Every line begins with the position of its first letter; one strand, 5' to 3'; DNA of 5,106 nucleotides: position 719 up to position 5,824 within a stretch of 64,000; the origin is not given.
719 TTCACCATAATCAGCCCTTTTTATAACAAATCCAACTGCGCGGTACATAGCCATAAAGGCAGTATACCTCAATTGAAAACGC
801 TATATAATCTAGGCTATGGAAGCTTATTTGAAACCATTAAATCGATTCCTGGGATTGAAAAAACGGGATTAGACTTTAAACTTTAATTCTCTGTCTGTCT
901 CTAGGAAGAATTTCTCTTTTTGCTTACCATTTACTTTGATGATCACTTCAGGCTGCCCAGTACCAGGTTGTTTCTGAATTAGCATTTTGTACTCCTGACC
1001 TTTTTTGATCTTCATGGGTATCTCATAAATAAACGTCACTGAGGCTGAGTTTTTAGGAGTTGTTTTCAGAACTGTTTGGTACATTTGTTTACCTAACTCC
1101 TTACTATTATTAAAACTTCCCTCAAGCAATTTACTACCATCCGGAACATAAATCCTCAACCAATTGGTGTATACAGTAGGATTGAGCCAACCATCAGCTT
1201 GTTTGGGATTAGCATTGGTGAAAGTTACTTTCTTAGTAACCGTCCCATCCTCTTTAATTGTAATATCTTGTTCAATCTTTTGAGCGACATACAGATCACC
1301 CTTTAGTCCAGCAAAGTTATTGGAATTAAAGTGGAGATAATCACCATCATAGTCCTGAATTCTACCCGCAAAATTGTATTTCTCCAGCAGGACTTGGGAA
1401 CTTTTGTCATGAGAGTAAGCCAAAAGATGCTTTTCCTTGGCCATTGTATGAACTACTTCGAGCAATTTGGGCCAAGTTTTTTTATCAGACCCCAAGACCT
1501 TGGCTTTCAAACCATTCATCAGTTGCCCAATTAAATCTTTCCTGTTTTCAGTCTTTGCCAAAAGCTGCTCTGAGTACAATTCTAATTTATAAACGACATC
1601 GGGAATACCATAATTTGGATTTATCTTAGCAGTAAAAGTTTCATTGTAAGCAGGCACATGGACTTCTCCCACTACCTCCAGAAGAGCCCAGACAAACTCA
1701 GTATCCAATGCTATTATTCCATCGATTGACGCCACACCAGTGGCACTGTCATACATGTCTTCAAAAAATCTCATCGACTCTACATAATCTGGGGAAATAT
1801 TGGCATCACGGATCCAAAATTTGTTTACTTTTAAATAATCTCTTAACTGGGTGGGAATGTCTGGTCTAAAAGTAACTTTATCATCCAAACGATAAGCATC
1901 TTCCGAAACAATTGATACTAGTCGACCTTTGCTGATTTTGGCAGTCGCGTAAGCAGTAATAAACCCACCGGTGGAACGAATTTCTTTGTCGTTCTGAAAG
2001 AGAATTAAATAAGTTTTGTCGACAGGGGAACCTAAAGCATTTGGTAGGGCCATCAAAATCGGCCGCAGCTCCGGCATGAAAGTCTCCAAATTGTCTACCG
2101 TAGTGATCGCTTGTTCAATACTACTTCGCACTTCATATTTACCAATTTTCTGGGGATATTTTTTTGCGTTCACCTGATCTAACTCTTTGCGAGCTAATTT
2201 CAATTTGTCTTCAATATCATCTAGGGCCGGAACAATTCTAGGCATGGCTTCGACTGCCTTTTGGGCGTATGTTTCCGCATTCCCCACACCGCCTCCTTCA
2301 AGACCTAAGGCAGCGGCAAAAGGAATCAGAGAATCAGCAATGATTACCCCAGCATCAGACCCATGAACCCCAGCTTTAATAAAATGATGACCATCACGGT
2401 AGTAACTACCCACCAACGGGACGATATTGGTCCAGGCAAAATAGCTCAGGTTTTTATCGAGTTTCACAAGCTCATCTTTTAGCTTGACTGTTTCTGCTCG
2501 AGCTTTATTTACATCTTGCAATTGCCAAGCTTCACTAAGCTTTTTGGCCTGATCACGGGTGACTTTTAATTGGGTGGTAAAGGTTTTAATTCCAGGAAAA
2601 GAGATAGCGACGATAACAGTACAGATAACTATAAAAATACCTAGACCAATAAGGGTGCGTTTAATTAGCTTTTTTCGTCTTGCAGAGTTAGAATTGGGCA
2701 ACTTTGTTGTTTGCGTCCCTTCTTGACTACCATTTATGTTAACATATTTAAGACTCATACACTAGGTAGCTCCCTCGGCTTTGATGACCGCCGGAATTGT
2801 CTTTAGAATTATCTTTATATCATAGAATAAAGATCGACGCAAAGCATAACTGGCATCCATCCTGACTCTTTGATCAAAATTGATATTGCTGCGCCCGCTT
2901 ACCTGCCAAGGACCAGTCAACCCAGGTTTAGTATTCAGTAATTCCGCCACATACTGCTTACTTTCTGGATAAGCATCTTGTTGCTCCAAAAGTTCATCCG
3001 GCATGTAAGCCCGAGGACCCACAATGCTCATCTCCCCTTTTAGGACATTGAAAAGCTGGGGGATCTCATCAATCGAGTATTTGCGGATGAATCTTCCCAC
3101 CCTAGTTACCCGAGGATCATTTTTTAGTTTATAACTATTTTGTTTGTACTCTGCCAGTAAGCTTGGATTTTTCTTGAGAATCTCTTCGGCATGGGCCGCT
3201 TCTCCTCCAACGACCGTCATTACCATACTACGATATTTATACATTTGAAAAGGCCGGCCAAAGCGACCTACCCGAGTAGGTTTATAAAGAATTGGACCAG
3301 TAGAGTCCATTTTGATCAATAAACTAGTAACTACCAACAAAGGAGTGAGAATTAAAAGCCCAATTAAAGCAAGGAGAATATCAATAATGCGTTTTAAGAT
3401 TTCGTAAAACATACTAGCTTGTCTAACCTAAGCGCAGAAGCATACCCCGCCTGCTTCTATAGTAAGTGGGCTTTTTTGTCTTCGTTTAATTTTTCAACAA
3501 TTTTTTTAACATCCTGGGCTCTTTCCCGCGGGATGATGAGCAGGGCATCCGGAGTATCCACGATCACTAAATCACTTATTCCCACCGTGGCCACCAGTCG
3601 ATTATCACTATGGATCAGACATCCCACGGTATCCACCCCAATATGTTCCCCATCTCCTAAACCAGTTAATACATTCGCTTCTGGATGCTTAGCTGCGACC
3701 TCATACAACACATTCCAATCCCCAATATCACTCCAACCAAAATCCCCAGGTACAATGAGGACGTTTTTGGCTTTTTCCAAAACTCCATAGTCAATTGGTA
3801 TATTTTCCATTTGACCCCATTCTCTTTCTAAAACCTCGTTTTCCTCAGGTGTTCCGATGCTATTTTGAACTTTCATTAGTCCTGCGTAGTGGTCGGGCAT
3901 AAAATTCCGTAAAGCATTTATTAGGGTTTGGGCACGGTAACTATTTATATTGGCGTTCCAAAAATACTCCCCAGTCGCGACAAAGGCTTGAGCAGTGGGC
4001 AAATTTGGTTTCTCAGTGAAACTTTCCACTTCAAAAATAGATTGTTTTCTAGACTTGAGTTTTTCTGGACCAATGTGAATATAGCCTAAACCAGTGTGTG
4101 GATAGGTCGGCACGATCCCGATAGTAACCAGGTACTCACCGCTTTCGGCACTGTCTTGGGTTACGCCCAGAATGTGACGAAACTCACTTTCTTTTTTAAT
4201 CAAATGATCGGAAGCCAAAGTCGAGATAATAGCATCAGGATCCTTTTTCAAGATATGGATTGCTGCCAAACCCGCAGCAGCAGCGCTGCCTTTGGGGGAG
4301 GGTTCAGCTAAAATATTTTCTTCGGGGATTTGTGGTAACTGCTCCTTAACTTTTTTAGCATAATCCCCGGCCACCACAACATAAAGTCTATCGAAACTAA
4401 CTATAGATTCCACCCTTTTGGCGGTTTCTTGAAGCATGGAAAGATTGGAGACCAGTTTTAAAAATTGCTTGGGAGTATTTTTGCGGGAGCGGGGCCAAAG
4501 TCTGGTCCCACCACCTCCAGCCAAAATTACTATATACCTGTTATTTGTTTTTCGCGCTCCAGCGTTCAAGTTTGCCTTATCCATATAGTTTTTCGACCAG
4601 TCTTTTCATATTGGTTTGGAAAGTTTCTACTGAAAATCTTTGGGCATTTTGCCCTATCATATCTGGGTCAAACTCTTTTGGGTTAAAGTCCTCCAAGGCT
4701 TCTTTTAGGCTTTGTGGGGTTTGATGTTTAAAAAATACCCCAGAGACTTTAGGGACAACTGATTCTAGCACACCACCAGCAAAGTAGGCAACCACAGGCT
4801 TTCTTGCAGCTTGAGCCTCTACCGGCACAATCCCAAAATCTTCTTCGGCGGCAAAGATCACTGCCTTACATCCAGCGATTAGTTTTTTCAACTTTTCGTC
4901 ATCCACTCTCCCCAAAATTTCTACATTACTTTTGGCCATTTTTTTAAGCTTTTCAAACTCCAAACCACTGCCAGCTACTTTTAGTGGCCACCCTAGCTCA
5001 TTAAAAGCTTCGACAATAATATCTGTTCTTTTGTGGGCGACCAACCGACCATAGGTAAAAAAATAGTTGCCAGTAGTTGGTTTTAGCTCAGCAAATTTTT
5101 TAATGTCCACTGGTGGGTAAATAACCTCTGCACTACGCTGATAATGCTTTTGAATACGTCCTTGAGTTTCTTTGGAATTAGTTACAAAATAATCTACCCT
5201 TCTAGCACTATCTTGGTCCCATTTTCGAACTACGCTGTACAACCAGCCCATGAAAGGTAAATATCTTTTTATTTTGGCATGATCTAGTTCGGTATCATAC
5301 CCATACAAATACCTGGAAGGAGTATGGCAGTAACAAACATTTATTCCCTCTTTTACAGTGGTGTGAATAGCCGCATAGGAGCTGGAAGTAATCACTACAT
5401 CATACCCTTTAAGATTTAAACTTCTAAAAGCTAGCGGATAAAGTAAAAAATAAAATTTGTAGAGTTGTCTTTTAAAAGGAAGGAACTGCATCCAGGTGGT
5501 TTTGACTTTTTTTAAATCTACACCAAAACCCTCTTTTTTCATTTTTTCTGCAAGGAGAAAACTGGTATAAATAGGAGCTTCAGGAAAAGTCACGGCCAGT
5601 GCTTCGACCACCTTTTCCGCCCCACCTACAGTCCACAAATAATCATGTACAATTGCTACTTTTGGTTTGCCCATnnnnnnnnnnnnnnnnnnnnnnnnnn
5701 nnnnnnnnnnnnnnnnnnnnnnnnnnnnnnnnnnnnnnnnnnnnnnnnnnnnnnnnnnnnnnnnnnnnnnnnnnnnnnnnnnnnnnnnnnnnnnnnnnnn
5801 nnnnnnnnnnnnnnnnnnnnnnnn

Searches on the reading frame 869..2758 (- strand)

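Call 7: search_protein_families(library=pfam, proteins=[window:869-2758:-], max_evalue=0.001)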
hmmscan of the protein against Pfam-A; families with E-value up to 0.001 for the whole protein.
window:869-2758:- (629 aa): 1 family
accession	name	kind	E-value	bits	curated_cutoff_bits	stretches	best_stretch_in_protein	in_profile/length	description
PF13196.11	DUF4012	-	4.4e-24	86.1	28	1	247-372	3-127/144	Protein of unknown function (DUF4012)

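Call 66: search_protein_families(library=ncbifam, proteins=[window:869-2758:-], max_evalue=0.001)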
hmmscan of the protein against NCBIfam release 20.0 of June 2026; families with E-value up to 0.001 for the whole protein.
window:869-2758:- (629 aa): 0 families

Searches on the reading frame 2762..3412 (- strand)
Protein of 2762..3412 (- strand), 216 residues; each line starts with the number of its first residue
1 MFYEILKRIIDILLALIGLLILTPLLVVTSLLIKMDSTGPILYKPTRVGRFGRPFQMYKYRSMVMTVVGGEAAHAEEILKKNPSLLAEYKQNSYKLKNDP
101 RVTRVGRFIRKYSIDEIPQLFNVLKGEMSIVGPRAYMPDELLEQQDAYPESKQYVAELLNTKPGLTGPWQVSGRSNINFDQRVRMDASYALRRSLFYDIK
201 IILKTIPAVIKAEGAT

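Call 7: search_protein_families(library=pfam, proteins=[window:2762-3412:-], max_evalue=0.001)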
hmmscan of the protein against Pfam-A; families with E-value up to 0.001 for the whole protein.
window:2762-3412:- (216 aa): 1 family
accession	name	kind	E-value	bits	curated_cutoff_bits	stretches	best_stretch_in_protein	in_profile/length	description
PF02397.22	Bac_transf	-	1.2e-62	211.1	27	1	7-211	1-179/179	Bacterial sugar transferase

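Call 66: search_protein_families(library=ncbifam, proteins=[window:2762-3412:-], max_evalue=0.001)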
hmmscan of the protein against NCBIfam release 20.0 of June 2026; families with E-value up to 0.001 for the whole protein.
window:2762-3412:- (216 aa): 10 families
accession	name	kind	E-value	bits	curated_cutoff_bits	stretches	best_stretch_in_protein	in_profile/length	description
TIGR03025.1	EPS_sugtrans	subfamily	5.5e-77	259.9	295.55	1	4-215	255-444/445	exopolysaccharide biosynthesis polyprenyl glycosylphosphotransferase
TIGR03022.1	WbaP_sugtrans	subfamily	7.2e-75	253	403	1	5-215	257-455/456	undecaprenyl-phosphate galactose phosphotransferase WbaP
TIGR03023.1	WcaJ_sugtrans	equivalog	2.9e-61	208.1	410.75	1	4-215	260-452/453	undecaprenyl-phosphate glucose phosphotransferase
NF041877.1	EPS_EpsZ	equivalog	4.3e-61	206.9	800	1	6-215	265-458/459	exopolysaccharide biosynthesis polyisoprenyl-phosphate hexose-1-phosphate transferase EpsZ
NF052601.1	undeca_RfbP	equivalog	1.3e-60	204.7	330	1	4-211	42-237/244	undecaprenyl-phosphate galactose phosphotransferase family protein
NF011751.0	PRK15204.1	equivalog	2.6e-52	178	907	1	5-215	278-475/476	undecaprenyl-phosphate galactose phosphotransferase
TIGR03013.1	EpsB_2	subfamily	8.2e-45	153.7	393.35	1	4-215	252-442/443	TIGR03013 family XrtA/PEP-CTERM system glycosyltransferase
NF050817.1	PolSacchBiosHfsE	equivalog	1.5e-37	129.4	750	1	5-210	270-460/467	polysaccharide biosynthesis protein HfsE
NF007518.0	PRK10124.1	equivalog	6.8e-36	124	684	1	4-206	271-454/464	undecaprenyl-phosphate glucose phosphotransferase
NF045514.1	glycotran_HepC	equivalog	1.1e-26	93.5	140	1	4-136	114-212/220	heterocyst development glycosyltransferase HepC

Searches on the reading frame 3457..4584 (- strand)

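Call 7: search_protein_families(library=pfam, proteins=[window:3457-4584:-], max_evalue=0.001)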
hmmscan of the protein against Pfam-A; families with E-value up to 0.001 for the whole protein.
window:3457-4584:- (375 aa): 3 families
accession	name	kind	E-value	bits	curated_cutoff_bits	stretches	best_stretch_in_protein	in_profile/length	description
PF00483.29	NTP_transferase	-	1.4e-39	136.6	21.2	1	19-299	3-241/245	Nucleotidyl transferase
PF22640.1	ManC_GMP_beta-helix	-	2.3e-25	88.7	27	1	312-366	1-55/55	MannoseP isomerase/GMP-like beta-helix domain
PF12804.13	NTP_transf_3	-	2.4e-06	28.3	27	1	19-108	2-78/160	MobA-like NTP transferase domain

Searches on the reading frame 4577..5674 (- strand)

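Call 7: search_protein_families(library=pfam, proteins=[window:4577-5674:-], max_evalue=0.001)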
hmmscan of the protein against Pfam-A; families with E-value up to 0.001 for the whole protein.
window:4577-5674:- (365 aa): 3 families
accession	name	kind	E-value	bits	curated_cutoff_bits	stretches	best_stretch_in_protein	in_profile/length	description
PF00534.26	Glycos_transf_1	-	1.5e-25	90.2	26.4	1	191-346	4-171/172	Glycosyl transferases group 1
PF13692.12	Glyco_trans_1_4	-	2.3e-16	60.8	27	1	204-328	3-137/142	Glycosyl transferases group 1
PF13439.12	Glyco_transf_4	-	3.6e-11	43.8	28.5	1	16-192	1-169/170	Glycosyltransferase Family 4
